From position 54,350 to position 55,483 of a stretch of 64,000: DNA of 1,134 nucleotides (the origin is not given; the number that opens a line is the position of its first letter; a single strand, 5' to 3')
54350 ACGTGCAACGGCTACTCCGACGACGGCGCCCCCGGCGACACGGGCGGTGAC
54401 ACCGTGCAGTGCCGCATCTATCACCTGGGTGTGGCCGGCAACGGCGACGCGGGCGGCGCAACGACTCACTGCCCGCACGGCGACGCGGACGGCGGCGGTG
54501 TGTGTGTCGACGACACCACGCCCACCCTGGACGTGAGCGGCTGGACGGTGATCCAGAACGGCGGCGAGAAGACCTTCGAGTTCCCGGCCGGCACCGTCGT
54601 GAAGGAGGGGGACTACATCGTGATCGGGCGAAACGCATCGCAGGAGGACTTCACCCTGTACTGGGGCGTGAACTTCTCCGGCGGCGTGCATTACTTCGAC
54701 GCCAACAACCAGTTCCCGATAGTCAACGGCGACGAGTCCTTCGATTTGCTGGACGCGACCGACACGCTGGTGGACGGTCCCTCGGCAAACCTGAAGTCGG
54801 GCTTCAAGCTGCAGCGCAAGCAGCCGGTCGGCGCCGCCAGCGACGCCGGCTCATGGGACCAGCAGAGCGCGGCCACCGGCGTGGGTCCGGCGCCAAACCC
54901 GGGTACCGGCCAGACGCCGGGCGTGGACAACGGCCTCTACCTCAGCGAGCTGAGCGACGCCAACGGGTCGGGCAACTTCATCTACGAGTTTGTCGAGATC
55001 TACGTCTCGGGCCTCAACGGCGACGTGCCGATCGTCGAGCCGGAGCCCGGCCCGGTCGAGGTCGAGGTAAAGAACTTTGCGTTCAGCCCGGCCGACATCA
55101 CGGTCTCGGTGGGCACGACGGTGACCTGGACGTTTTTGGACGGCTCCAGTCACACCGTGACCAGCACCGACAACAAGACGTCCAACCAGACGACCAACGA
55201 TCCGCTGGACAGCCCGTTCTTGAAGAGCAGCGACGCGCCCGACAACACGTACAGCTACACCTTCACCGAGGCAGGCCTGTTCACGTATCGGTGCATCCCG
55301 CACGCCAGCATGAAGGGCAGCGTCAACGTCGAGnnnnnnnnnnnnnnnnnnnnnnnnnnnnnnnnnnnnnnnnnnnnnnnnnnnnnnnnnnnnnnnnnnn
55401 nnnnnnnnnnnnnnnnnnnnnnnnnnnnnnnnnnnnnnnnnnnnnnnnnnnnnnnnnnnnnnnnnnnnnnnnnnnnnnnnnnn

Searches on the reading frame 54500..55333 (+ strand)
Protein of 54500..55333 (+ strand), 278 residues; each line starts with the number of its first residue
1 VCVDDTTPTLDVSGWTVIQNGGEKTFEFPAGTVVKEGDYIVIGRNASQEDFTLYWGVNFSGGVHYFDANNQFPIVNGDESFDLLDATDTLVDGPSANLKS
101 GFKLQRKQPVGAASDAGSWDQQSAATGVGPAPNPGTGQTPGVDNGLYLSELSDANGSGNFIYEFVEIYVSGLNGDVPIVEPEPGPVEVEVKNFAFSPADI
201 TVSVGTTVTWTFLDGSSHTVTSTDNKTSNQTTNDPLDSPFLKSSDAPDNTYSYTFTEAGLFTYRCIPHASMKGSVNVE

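Call 30: find_related_loci(query=window:54500-55333:+, collection=genome_contigs, flank=10000)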
Query window:54500-55333:+ (278 aa) in genome_contigs; peptide patterns used: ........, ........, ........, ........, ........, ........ (x = any residue, [..] = any of these).
108 stretches matched a pattern; 47 encode a relative of the query (tblastn E <= 1e-3); 47 distinct loci.
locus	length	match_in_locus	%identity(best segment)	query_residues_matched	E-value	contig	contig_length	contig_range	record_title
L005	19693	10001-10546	44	2-183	3e-44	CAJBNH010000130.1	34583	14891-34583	MAG: uncultured Myxococcales bacterium isolate Loc090721-8m_bin-517 genome assembly, contig: bin-517:130/201, whole geno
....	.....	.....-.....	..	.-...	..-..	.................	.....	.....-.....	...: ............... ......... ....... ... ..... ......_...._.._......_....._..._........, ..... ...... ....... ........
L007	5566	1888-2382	40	1-168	1e-35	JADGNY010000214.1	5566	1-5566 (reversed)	MAG: Thermoanaerobaculia bacterium isolate Chersky.31_28 contig-100_11749, whole genome shotgun sequence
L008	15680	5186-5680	40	1-168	1e-35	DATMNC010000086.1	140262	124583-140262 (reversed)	MAG TPA_asm: Thermoanaerobaculia bacterium isolate SMAG_U12840 k141_2482918, whole genome shotgun sequence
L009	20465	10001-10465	41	11-168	4e-35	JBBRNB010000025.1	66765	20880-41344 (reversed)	MAG: Thermoanaerobaculia bacterium isolate La1_metabat2.109 LA1C_B2.109_k141_696329L_66765_cov_125.9683, whole genome sh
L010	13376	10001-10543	37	9-197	5e-35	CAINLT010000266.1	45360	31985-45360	MAG: uncultured Myxococcales bacterium isolate MJ-time_bin-8340 genome assembly, contig: bin-8340:266/549, whole genome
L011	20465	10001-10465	41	11-168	1e-34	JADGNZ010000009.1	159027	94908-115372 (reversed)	MAG: Thermoanaerobaculia bacterium isolate Chersky.9_17 contig-100_8, whole genome shotgun sequence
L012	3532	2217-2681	38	10-167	1e-34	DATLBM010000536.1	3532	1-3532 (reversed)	MAG TPA_asm: Thermoanaerobaculia bacterium isolate SMAG_U14298 k141_2969327, whole genome shotgun sequence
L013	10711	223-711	36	1-167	4e-34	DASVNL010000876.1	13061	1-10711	MAG TPA_asm: Thermoanaerobaculia bacterium isolate SMAG_U3126 k141_425645, whole genome shotgun sequence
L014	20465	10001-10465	41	11-168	3e-34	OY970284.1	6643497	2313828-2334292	MAG: Thermoanaerobaculia bacterium isolate MFD05513.bin.1.42 genome assembly, chromosome: 1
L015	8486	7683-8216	38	11-191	7e-34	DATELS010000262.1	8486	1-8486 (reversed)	MAG TPA_asm: Thermoanaerobaculia bacterium isolate SMAG_U8922 k141_2321180, whole genome shotgun sequence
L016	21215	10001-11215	37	10-168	2e-33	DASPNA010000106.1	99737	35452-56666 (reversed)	MAG TPA_asm: Thermoanaerobaculia bacterium isolate SMAG_U12109 k141_261790, whole genome shotgun sequence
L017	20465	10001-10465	40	11-168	2e-33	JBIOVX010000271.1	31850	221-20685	MAG: Thermoanaerobaculia bacterium isolate MAG097 k127_574755, whole genome shotgun sequence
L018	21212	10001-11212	37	1-215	3e-33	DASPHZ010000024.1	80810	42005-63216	MAG TPA_asm: Thermoanaerobaculia bacterium isolate SMAG_U11969 k141_787526, whole genome shotgun sequence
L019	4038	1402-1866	39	11-168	3e-33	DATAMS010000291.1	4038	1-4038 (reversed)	MAG TPA_asm: Thermoanaerobaculia bacterium isolate SMAG_U6997 k141_418977, whole genome shotgun sequence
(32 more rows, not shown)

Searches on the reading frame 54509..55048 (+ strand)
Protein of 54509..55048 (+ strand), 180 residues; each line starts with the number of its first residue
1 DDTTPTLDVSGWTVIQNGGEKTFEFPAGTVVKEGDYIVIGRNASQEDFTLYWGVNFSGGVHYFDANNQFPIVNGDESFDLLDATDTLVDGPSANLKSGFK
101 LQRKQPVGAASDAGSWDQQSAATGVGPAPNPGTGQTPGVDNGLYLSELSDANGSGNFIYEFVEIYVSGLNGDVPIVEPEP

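Call 17: search_protein_families(library=pfam, proteins=[window:54509-55048:+], max_evalue=10)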
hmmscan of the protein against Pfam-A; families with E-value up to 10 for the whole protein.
seq(180 aa): 1 family
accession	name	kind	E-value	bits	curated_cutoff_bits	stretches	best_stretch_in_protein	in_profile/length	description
PF00932.25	LTD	-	2.7e-08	34.6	34.3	1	6-89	34-103/109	Lamin Tail Domain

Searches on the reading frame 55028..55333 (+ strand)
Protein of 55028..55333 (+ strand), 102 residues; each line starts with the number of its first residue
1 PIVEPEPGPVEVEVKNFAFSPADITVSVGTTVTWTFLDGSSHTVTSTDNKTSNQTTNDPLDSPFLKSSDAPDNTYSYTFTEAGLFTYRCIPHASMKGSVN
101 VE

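Call 7: search_protein_families(library=pfam, proteins=[window:55028-55333:+], max_evalue=1)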
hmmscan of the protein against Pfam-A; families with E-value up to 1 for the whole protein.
seq(102 aa): 3 families
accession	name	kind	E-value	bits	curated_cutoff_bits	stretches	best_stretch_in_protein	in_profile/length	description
PF00127.26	Copper-bind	-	4.5e-14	53.1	21.2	1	11-102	6-99/99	Copper binding proteins, plastocyanin/azurin family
PF13473.12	Cupredoxin_1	-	0.0012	19.2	27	1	9-52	22-67/104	Cupredoxin-like domain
PF00801.26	PKD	-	0.27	11.7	23.5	1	27-86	27-60/80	PKD domain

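Call 9: search_solved_structures(query=window:55028-55333:+, max_evalue=0.01, show_alignments=3)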
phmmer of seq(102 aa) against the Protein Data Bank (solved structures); distinct sequences matched with E-value up to 0.01: 44.
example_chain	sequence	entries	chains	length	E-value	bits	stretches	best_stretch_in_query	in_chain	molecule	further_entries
2qdv_A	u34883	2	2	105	2.9e-10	43.5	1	4-102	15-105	Amicyanin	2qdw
3ply_A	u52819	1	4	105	3.9e-10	43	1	4-102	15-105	Amicyanin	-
2gb2_A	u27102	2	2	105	4e-10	43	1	4-102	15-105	Amicyanin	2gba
9cck_A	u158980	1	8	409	4.7e-10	42.8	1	18-101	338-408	Copper-containing nitrite reductase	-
1mda_A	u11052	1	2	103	5.2e-10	42.7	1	4-102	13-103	AMICYANIN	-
1aac_A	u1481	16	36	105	5.5e-10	42.6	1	4-102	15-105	AMICYANIN | PROTEIN (AMICYANIN)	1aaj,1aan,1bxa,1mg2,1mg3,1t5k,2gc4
3ie9_A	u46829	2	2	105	1.5e-09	41.2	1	4-102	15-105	Amicyanin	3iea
2idt_A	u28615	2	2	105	2.8e-09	40.3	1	4-102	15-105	Amicyanin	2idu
3rym_A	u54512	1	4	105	3.8e-09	39.9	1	4-102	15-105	Amicyanin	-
2idq_A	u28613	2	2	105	3.9e-09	39.9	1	4-102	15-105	Amicyanin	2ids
1sf3_A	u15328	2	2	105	7.6e-09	38.9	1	4-102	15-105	Amicyanin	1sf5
4p5r_A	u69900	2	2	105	1e-08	38.5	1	4-102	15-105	Amicyanin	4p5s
1sfd_A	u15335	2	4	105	2e-08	37.5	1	4-102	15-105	Amicyanin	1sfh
1pla_A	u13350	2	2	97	1.3e-06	31.8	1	17-101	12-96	PLASTOCYANIN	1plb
5fc9_A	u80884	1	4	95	2.3e-06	31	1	17-100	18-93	Blue (Type 1) copper domain protein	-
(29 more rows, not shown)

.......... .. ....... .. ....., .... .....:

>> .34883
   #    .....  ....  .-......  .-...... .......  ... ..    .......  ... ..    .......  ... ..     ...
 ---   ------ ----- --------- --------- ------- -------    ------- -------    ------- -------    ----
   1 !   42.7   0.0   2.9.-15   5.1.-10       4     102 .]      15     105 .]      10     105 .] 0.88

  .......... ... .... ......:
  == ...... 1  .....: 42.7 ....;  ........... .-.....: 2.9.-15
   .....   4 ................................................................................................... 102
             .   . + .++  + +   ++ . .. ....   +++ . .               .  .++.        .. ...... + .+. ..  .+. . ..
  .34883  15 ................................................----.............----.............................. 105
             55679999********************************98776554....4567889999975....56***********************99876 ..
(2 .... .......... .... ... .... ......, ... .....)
